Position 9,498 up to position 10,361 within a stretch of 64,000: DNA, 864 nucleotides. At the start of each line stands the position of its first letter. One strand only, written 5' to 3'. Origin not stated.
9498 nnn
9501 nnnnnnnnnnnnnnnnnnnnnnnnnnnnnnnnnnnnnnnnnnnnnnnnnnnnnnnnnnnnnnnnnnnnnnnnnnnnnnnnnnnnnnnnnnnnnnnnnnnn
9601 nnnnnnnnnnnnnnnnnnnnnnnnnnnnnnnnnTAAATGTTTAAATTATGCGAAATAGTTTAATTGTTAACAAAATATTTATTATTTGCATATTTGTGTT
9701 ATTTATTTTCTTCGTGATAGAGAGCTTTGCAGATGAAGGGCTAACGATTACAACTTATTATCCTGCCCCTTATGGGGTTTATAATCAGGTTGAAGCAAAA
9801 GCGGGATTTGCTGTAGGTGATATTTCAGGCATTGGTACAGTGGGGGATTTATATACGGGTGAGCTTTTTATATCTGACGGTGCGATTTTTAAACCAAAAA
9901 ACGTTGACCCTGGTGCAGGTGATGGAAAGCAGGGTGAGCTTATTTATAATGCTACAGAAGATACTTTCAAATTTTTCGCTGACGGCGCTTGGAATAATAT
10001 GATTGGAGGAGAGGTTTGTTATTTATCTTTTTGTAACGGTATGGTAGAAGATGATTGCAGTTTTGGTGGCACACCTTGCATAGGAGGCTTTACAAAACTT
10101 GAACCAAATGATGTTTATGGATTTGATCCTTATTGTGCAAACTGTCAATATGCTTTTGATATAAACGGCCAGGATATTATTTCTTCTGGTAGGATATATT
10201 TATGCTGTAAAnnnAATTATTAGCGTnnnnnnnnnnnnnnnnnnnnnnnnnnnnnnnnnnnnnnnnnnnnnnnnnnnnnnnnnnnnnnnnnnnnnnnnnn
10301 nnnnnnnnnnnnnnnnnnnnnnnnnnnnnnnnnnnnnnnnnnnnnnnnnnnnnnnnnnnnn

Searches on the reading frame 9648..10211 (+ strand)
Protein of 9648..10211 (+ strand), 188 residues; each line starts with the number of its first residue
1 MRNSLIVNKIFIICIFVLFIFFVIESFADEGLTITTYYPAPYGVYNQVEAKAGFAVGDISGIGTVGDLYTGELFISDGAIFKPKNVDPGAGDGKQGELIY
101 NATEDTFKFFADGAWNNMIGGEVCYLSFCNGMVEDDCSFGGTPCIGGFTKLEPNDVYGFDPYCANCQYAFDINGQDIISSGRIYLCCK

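Call 4: search_protein_families(library=pfam, proteins=[window:9648-10211:+], max_evalue=10)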
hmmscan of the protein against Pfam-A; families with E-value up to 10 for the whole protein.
window:9648-10211:+ (188 aa): 0 families

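Call 5: search_protein_families(library=ncbifam, proteins=[window:9648-10211:+], max_evalue=10)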
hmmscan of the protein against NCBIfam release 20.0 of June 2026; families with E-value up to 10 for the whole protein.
window:9648-10211:+ (188 aa): 0 families

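Call 13: list_cluster_members(proteins=[P0001, window:9648-10211:+, window:10227-10883:+])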
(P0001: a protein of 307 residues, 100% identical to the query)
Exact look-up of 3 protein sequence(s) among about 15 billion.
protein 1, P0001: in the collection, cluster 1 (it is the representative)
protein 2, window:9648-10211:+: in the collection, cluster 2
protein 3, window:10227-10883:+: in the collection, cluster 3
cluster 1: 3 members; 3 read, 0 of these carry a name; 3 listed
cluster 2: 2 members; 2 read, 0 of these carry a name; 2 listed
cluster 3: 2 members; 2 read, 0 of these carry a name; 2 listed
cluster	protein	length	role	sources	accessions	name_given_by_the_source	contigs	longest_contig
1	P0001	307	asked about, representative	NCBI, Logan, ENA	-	-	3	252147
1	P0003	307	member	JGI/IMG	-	-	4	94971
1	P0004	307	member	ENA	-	-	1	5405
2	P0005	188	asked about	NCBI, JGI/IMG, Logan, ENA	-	-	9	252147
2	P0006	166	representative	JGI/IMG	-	-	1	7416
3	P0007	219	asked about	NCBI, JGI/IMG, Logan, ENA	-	-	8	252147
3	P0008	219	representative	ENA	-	-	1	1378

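Call 68: search_protein_families(library=phrogs, proteins=[window:9648-10211:+], max_evalue=1)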
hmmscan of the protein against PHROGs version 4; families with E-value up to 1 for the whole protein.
window:9648-10211:+ (188 aa): 2 families
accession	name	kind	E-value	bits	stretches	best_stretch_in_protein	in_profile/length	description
phrog_1710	-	unknown function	0.043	13.1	1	73-121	4-53/783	-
phrog_16122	-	head and packaging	0.057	13.4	1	81-123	15-60/526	virion structural protein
